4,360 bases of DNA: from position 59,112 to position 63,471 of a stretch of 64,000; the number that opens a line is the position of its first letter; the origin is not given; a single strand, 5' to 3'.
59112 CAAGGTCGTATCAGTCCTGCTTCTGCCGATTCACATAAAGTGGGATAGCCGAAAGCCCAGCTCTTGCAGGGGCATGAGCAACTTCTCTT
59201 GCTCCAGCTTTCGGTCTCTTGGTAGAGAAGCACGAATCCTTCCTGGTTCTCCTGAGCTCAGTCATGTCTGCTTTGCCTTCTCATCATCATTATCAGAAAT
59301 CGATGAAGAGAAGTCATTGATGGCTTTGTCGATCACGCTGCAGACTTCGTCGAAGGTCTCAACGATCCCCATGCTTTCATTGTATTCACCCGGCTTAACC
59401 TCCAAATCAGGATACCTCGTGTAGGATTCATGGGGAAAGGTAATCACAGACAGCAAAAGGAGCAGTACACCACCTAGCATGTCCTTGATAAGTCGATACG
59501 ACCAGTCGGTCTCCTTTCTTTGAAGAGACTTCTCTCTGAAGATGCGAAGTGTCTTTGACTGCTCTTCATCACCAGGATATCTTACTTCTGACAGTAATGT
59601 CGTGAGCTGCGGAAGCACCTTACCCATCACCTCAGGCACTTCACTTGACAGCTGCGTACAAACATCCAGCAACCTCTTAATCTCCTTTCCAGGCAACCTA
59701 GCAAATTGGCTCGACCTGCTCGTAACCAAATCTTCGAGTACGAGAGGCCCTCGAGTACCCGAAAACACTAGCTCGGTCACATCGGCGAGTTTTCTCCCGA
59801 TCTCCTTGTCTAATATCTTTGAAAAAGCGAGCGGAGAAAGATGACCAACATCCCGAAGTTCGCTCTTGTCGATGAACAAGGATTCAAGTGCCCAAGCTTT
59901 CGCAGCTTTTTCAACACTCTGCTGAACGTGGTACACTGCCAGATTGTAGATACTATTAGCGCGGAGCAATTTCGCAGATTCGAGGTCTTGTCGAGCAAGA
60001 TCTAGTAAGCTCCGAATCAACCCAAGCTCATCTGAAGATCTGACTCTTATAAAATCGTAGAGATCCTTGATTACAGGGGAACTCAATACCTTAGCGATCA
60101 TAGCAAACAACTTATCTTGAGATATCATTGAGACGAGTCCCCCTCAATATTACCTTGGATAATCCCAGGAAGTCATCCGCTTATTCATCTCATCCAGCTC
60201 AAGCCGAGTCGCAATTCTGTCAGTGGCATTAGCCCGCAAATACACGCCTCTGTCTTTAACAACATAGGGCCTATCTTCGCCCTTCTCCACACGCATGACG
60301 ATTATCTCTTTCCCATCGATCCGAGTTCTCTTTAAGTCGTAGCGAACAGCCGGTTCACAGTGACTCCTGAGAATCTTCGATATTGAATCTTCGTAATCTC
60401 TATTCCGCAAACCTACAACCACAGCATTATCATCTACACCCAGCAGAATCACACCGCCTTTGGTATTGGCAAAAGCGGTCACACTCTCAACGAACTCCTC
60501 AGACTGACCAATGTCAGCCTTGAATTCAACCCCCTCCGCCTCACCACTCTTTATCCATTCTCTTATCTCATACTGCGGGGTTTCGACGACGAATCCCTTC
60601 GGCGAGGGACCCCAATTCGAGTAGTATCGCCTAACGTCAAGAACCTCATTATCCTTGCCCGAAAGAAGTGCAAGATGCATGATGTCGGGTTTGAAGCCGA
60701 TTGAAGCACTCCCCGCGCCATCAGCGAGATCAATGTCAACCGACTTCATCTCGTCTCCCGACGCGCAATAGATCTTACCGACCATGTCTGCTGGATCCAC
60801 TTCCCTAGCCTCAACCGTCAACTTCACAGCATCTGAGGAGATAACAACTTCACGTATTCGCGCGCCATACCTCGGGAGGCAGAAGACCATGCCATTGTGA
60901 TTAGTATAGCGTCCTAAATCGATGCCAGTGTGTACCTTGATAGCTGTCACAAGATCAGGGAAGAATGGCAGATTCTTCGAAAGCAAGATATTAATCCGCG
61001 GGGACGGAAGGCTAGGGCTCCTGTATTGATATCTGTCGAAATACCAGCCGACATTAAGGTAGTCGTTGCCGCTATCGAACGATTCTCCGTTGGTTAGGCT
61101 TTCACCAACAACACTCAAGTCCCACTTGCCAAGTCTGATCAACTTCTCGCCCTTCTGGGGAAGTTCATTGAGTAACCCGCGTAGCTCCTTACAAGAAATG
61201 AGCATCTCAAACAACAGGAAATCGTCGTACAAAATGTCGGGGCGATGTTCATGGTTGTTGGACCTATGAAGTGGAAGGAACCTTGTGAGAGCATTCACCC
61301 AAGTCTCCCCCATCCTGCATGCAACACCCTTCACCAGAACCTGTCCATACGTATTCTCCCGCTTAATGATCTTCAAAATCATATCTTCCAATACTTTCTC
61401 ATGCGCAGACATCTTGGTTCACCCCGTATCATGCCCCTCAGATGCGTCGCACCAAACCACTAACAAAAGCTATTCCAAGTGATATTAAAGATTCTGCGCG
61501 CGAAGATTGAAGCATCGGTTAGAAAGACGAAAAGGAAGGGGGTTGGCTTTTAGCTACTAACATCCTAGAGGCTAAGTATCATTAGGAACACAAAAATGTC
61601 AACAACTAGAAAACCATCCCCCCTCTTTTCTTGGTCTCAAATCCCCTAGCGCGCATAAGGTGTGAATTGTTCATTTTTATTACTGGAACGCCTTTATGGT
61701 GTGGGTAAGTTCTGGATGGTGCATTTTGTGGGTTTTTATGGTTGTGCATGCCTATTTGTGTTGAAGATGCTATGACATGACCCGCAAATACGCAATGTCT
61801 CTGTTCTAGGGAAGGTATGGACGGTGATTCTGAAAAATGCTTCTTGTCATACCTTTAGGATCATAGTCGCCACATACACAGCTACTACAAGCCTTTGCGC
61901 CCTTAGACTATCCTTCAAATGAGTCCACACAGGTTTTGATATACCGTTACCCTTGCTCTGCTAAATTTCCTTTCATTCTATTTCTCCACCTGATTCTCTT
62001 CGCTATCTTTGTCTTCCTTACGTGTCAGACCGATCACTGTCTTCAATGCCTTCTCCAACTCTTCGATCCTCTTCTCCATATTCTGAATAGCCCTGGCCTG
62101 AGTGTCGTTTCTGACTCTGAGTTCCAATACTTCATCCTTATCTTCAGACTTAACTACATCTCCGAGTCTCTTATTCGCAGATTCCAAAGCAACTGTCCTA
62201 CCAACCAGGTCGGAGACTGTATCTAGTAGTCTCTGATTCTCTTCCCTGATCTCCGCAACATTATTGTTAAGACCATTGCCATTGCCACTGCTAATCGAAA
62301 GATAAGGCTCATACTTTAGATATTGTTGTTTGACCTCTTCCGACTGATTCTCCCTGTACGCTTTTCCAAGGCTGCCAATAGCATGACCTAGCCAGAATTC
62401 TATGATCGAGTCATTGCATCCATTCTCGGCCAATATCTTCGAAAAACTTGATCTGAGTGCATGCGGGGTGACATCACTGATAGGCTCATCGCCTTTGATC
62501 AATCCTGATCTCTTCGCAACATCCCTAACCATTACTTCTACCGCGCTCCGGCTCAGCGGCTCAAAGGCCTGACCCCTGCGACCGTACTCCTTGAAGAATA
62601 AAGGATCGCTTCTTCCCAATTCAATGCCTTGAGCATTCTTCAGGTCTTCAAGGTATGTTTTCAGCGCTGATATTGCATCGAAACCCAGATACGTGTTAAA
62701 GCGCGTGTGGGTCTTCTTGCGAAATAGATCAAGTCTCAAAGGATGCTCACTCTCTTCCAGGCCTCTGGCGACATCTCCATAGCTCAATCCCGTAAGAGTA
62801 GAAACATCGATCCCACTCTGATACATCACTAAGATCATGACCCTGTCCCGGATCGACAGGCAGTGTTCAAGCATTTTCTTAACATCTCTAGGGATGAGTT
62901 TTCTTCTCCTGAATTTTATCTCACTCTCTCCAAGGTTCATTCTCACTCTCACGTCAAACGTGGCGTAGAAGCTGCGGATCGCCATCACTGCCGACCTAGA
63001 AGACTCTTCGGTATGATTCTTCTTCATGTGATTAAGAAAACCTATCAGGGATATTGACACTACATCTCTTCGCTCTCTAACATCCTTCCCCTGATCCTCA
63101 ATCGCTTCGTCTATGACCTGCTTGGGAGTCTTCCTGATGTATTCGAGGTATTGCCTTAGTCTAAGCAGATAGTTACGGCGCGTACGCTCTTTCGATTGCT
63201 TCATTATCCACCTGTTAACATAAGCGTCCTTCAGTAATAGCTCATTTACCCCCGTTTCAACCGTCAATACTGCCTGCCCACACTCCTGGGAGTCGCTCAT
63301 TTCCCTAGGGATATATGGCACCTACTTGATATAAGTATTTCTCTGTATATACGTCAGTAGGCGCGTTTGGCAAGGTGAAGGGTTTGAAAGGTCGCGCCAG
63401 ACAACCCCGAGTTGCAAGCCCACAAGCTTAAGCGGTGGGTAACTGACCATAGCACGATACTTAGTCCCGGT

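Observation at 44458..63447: Tyrosine-integrase island uses a stem-loop in the tnpB omegaRNA region as its attB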

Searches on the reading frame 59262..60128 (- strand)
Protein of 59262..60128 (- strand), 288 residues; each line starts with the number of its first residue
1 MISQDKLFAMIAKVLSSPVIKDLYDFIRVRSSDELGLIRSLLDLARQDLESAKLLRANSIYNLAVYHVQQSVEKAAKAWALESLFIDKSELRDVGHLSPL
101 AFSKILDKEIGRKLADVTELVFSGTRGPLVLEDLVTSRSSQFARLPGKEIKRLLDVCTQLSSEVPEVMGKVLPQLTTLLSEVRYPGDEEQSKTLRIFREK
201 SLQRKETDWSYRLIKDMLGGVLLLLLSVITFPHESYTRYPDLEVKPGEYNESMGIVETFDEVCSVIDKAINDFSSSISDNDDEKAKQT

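Call 5: search_protein_families(library=pfam, proteins=[window:59262-60128:-])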
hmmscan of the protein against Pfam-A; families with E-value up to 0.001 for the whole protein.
window:59262-60128:- (288 aa): 1 family
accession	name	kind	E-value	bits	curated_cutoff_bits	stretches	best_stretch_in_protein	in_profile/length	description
PF05168.19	HEPN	-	1.8e-12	47.9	22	1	39-119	2-82/117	HEPN domain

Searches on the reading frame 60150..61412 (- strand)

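Call 5: search_protein_families(library=pfam, proteins=[window:60150-61412:-])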
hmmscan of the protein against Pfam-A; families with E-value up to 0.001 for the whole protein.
window:60150-61412:- (420 aa): 1 family
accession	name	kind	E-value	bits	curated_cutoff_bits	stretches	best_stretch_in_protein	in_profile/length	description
PF04326.19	SLFN_AlbA_2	-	7e-25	88.3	25.3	1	291-400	1-116/118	Schlafen, AlbA_2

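Call 62: search_protein_families(library=padloc, proteins=[window:60150-61412:-], max_evalue=0.001)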
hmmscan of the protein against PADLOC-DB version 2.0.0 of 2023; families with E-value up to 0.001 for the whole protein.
window:60150-61412:- (420 aa): 0 families

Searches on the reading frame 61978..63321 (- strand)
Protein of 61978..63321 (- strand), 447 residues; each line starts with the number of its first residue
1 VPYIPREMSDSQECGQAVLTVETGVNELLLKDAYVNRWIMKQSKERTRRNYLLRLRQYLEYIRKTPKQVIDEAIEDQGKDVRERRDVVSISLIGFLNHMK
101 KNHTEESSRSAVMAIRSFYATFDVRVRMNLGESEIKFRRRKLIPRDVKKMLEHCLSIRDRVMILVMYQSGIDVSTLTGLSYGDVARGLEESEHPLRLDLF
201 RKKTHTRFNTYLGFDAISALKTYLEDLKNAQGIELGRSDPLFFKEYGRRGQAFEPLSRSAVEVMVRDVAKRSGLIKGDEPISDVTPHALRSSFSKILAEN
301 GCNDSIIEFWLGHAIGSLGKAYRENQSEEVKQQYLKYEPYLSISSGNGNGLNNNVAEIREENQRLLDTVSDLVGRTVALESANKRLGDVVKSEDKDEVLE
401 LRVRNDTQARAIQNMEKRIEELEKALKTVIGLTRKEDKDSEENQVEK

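Call 5: search_protein_families(library=pfam, proteins=[window:61978-63321:-])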
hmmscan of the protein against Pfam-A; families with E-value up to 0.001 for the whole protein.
window:61978-63321:- (447 aa): 1 family
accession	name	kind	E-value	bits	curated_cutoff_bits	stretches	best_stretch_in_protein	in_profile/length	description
PF00589.27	Phage_integrase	-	2.1e-17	63.9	27.1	1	146-327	7-170/172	Phage integrase family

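Call 19: find_homologous_proteins(query=window:61978-63321:-)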
Query window:61978-63321:- (447 aa): 113 proteins with E <= 0.001 among 8000 candidates. Only proteins of 245 to 783 residues were searched: fused or split forms outside these lengths cannot appear, so this answer is no evidence that the protein stands alone or is whole; lengths 'longer' or 'shorter' looks for them.
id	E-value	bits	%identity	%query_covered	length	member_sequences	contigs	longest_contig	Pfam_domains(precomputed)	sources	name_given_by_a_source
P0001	9.2e-252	853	91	96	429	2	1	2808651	PF00589.28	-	-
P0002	1.3e-78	283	42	85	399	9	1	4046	PF00589.28,PF16795.11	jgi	jgi:integrase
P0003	2.2e-73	266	39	82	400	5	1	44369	PF00589.28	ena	-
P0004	2.0e-71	259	39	83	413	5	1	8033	PF00589.28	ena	-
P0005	3.7e-71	258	39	78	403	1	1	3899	PF00589.28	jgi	-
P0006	2.5e-70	256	36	88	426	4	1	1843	PF00589.28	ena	-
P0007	4.0e-70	255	37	89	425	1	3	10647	PF00589.28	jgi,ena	-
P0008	4.3e-70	255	39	79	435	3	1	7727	PF00589.28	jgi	-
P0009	4.8e-69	251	39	79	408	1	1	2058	PF00589.28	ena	-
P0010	6.5e-69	251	42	70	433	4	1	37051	PF00589.28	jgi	-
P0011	2.0e-68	249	35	92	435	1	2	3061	PF00589.28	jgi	-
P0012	3.0e-68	249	40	76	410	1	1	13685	PF00589.28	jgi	-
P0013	1.2e-67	247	38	72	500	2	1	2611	PF00589.28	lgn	-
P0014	2.4e-67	246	42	70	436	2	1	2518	PF00589.28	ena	-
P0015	2.8e-67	246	37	91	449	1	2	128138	PF00589.28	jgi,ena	-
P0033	3.0e-64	236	42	67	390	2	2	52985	PF00589.28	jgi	jgi:integrase/recombinase XerD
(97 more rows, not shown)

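Call 21: find_related_loci(query=A1, collection=genome_contigs, flank=6000)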
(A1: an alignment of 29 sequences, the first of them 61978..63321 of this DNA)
Query A1 (447 aa) in genome_contigs; peptide patterns used: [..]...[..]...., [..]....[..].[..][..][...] (x = any residue, [..] = any of these).
33 stretches matched a pattern; 14 encode a relative of the query (tblastn E <= 1e-3); 14 distinct loci.
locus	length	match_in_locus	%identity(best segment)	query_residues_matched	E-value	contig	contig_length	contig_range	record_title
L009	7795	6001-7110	40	31-386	2e-81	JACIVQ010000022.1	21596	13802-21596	MAG: Candidatus Methanomethylicales archaeon isolate MAG-3 Methanomethyliales_A3_bin1_Scaffold_22, whole genome shotgun 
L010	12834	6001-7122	40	17-365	9e-76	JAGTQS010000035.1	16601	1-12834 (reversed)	MAG: Candidatus Bathyarchaeota archaeon isolate QZM_B1_bin_12_1 QZM_B1_bin_12_1_scaffold_3553_curated, whole genome shot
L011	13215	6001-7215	37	25-430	8e-75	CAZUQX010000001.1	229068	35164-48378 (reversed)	MAG TPA_asm: uncultured Candidatus Bathyarchaeia archaeon isolate SRP323688_co1_42 genome assembly, contig: NODE_89_leng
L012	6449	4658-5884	35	20-430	6e-72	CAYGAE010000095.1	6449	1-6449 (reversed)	MAG TPA_asm: uncultured Candidatus Bathyarchaeia archaeon isolate ERP108616_co2_64 genome assembly, contig: NODE_25062_l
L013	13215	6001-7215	35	25-430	1e-70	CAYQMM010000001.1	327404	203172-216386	MAG TPA_asm: uncultured Candidatus Bathyarchaeia archaeon isolate binchicken_co178_122 genome assembly, contig: NODE_38_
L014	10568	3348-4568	34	29-436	6e-70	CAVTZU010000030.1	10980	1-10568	MAG: Candidatus Bathyarchaeota archaeon isolate MFD04408.bin.2.62 genome assembly, contig: contig_66958, whole genome sh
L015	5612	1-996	39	32-345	9e-69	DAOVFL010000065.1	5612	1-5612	MAG TPA_asm: Candidatus Bathyarchaeota archaeon isolate CSMAG_1108 CSMAG_1108_k141_1790423_length_5612_cov_12.7693, whol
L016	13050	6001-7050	37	32-360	5e-68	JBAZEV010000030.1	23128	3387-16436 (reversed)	MAG: Candidatus Bathyarchaeia archaeon isolate SO_2017_LW3_134 NODE_5680_length_23128_cov_0.933568_LW162_2017, whole gen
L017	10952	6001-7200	35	32-403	2e-67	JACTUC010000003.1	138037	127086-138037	MAG: Candidatus Methanomethyliaceae archaeon isolate SPRUCE.2016.3.metabat2.33 SPRUCE.2016.3_scaffold_81, whole genome s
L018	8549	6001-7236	33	21-424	6e-67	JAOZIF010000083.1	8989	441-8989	MAG: Candidatus Bathyarchaeum sp. isolate DYS_7 NODE_10858, whole genome shotgun sequence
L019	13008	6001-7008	35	32-350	6e-64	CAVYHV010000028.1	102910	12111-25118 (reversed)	MAG: Candidatus Bathyarchaeota archaeon isolate MFD03726.bin.1.202 genome assembly, contig: contig_77859, whole genome s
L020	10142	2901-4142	31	32-427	3e-55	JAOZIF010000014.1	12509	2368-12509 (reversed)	MAG: Candidatus Bathyarchaeum sp. isolate DYS_7 NODE_7655, whole genome shotgun sequence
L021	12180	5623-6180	35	25-189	3e-28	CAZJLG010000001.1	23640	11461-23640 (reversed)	MAG TPA_asm: uncultured Candidatus Bathyarchaeia archaeon isolate binchicken_co150_774 genome assembly, contig: NODE_457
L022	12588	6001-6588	34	37-208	6e-28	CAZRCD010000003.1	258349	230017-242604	MAG TPA_asm: uncultured Candidatus Bathyarchaeia archaeon isolate binchicken_co262_240 genome assembly, contig: NODE_13_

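Call 40: find_encoding_contigs(protein=P0010, flank=10000, max_places=2)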
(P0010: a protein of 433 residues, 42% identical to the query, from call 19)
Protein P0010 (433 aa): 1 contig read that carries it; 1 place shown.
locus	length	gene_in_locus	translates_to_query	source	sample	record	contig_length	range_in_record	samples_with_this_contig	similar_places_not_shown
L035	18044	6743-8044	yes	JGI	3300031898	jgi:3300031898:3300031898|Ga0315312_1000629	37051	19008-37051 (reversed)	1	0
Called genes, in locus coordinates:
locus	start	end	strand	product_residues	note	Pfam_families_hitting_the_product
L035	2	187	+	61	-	?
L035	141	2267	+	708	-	PF00882:Zn_dep_PLPC, PF03412:Peptidase_C39 (faint), PF11814:DUF3335 (faint), PF13529:Peptidase_C39_2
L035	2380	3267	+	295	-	PF04015:DUF362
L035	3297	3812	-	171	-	-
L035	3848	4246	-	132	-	-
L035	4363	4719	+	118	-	PF00903:Glyoxalase, PF22677:Ble-like_N (faint), PF12681:Glyoxalase_2 (faint), PF18029:Glyoxalase_6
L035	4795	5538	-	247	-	PF13489:Methyltransf_23 (weak), PF01209:Ubie_methyltran, PF08241:Methyltransf_11, PF08242:Methyltransf_12, PF13649:Methyltransf_25, PF13847:Methyltransf_31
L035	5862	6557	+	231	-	PF00702:Hydrolase, PF13419:HAD_2, PF13242:Hydrolase_like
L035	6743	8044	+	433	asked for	PF00589:Phage_integrase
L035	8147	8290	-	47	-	PF01402:RHH_1 (weak)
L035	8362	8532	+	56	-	-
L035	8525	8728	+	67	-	-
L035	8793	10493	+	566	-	-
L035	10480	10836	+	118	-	-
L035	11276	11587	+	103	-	-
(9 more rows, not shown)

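Call 41: find_encoding_contigs(protein=P0033, flank=10000, max_places=2)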
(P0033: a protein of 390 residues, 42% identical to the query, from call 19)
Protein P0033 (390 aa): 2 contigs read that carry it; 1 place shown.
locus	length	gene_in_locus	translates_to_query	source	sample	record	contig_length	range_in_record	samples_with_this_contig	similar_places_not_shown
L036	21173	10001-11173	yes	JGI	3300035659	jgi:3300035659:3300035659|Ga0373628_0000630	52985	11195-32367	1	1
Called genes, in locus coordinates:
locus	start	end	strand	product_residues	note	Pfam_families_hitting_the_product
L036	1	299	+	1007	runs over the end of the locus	PF07992:Pyr_redox_2 (weak), PF12831:FAD_oxidored, PF13187:Fer4_9, PF07992:Pyr_redox_2, PF07992:Pyr_redox_2, PF13450:NAD_binding_8, PF12838:Fer4_7, PF14697:Fer4_21, +21 more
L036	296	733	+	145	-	PF02662:FlpD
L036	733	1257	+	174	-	PF13237:Fer4_10 (weak), PF13183:Fer4_8, PF13187:Fer4_9, PF13534:Fer4_17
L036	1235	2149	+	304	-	PF02754:CCG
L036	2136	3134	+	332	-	PF01058:Oxidored_q6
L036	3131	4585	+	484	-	PF27537:HoxH, PF00374:NiFeSe_Hases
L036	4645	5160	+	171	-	PF01750:HycI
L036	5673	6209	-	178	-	-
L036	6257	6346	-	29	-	-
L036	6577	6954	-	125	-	PF03692:CxxCxxCC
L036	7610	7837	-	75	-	PF01037:AsnC_trans_reg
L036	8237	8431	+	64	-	-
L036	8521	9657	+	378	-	PF01266:DAO, PF07992:Pyr_redox_2 (faint), PF13738:Pyr_redox_3 (faint)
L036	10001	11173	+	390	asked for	PF00589:Phage_integrase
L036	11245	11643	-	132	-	-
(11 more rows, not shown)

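Call 42: find_encoding_contigs(protein=P0002, flank=4000, max_places=2)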
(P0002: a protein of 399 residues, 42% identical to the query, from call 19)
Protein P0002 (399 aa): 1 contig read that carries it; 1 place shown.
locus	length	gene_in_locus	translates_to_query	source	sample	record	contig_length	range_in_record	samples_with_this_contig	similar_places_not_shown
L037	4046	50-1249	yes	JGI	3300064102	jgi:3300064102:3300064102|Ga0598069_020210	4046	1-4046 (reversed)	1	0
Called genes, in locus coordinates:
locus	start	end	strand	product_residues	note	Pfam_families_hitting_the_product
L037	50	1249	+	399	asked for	PF00589:Phage_integrase, PF16795:Phage_integr_3 (faint)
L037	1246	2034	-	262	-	-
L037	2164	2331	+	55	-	-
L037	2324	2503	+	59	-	-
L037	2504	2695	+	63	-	-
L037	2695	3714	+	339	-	-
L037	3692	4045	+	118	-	?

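Call 60: search_solved_structures(query=A1, max_evalue=0.001, show_alignments=2)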
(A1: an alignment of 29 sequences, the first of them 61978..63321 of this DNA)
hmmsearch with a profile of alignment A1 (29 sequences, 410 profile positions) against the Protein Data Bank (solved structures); distinct sequences matched with E-value up to 0.001: 5.
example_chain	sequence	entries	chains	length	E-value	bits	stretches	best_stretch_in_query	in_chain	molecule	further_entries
4a8e_A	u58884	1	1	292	1e-16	64.2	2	92-184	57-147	PROBABLE TYROSINE RECOMBINASE XERC-LIKE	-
5hxy_A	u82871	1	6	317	7.8e-13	51.5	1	93-334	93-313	Tyrosine recombinase XerA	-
5dcf_A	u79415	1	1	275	2.5e-10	43.2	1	150-334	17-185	Tyrosine recombinase XerD,DNA translocase FtsK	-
1a0p_A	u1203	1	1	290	4.4e-10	42.4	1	150-331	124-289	SITE-SPECIFIC RECOMBINASE XERD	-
9i5v_14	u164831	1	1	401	2.5e-08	36.6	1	277-380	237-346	Ribosome-associated translation inhibitor RaiA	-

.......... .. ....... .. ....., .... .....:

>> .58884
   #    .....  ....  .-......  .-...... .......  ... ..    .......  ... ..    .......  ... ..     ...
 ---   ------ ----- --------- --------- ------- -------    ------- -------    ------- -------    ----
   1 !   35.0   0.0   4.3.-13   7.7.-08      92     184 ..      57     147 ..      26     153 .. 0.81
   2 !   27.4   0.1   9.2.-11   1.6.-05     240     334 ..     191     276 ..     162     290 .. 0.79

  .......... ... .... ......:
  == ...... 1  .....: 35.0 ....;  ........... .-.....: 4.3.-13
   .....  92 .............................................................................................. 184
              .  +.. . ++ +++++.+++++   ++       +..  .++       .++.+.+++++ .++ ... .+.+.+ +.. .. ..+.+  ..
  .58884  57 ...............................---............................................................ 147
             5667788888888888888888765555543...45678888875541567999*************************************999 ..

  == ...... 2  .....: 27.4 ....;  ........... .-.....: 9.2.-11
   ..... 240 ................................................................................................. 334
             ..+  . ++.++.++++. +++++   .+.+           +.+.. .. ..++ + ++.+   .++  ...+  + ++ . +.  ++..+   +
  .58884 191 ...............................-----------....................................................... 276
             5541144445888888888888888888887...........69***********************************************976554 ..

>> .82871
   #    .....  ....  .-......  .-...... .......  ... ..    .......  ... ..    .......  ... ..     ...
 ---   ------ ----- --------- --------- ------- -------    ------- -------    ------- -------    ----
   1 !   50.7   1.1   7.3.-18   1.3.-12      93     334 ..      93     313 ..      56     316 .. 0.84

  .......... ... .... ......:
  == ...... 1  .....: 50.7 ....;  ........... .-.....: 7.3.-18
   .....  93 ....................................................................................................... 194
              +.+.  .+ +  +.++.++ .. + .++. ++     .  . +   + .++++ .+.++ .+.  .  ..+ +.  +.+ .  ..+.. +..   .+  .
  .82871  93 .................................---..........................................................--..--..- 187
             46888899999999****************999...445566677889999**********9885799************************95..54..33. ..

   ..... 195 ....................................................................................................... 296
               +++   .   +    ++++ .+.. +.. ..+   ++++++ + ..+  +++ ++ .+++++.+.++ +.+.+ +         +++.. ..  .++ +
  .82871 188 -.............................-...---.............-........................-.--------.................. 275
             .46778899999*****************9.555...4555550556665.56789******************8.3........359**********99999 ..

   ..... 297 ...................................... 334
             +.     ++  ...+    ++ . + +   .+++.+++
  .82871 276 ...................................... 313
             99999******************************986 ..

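Call 65: predict_structure(alignment_id=A1)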
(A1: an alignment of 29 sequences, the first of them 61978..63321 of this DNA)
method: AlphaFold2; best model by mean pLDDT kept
length: 447 residues; sequences in the alignment: 29
mean_pLDDT: 80.1   pTM: 0.52
mean pLDDT of the five models: 80.1, 79.3, 78.7, 77.5, 76.8
residues with pLDDT >= 90: 198; 70-90: 144; 50-70: 58; < 50: 47
segments of 3 or more residues with pLDDT < 50: 1-23, 132-137, 346-354, 441-447
pLDDT, mean of each block of 10 residues (from residue 1): 41 38 62 90 84 94 95 91 86 91 87 93 79 51 92 95 97 94 95 94 87 97 91 89 72 84 93 79 84 93 93 83 87 94 65 55 73 76 65 58 74 81 75 53 45
secondary structure, 60 per line:
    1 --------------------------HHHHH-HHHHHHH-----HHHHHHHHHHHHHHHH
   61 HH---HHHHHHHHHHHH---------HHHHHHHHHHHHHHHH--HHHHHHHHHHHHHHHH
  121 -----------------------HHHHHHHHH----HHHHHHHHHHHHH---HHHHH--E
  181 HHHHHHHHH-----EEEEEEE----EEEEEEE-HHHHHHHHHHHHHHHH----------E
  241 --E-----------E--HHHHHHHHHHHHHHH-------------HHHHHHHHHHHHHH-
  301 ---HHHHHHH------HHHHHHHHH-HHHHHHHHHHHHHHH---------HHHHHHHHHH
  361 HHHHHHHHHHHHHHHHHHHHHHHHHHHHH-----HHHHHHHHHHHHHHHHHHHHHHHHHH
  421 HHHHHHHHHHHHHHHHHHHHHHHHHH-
elements in order: H27-31 H33-39 H45-62 H66-77 H87-102 H105-120 H144-152 H157-169 H173-177 H181-189 E195-201 E206-212 H214-229 H258-272 H286-299 H304-310 H317-325 H327-341 H351-389 H395-446

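Call 69: fold_search(model_id=the predicted structure, library=pdb)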
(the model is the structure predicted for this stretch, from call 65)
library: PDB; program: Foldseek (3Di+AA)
matches with E <= 10: 500; with E <= 0.001: 72
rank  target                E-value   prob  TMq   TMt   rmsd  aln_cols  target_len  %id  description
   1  5hxy_D                5.4e-11  1.00  0.33  0.52  13.7       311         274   23  Crystal structure of XerA recombinase (released 2017-02-01)
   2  5hxy_C                6.9e-11  1.00  0.31  0.50  13.3       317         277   23  Crystal structure of XerA recombinase (released 2017-02-01)
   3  5hxy_F                9.9e-11  1.00  0.32  0.51  13.1       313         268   23  Crystal structure of XerA recombinase (released 2017-02-01)
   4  5hxy_B                2.2e-10  1.00  0.32  0.51  13.4       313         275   22  Crystal structure of XerA recombinase (released 2017-02-01)
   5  5hxy_A                2.7e-10  1.00  0.33  0.51  13.4       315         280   23  Crystal structure of XerA recombinase (released 2017-02-01)
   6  4a8e                  5.8e-09  1.00  0.33  0.53   8.2       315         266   18  The structure of a dimeric Xer recombinase from archaea (released 2012-12-05)
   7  2a3v_B                8.7e-08  1.00  0.31  0.40  11.9       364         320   16  Structural basis for broad DNA-specificity in integron recombination (released 2006-05-02)
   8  5vfz                  2.8e-07  1.00  0.34  0.51  12.1       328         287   16  Integrase from mycobacterium phage Brujita (released 2018-04-18)
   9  5j0n_E                3.4e-07  1.00  0.36  0.56   8.3       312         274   18  Lambda excision HJ intermediate (released 2017-02-08)
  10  1f44_A                3.8e-07  1.00  0.32  0.43  13.1       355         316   14  CRYSTAL STRUCTURE OF TRIMERIC CRE RECOMBINASE-LOX COMPLEX (released 2001-10-12)
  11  2a3v_A                4.1e-07  1.00  0.36  0.48   9.9       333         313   16  Structural basis for broad DNA-specificity in integron recombination (released 2006-05-02)
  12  5j0n_G                6.9e-07  1.00  0.36  0.46   8.3       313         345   18  Lambda excision HJ intermediate (released 2017-02-08)
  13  2a3v_C                9.3e-07  1.00  0.36  0.48   9.7       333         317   16  Structural basis for broad DNA-specificity in integron recombination (released 2006-05-02)
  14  1z19_B                1.3e-06  1.00  0.35  0.51   9.8       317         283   19  Crystal structure of a lambda integrase(75-356) dimer bound to a COC' core site (released 2005-06-28)
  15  6en2_A                1.5e-06  1.00  0.37  0.50  10.7       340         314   15  Structure of the Tn1549 transposon Integrase (aa 82-397, R225K) in complex with a circular intermediate DNA (CI6b-DNA) (released 2018-04-04)
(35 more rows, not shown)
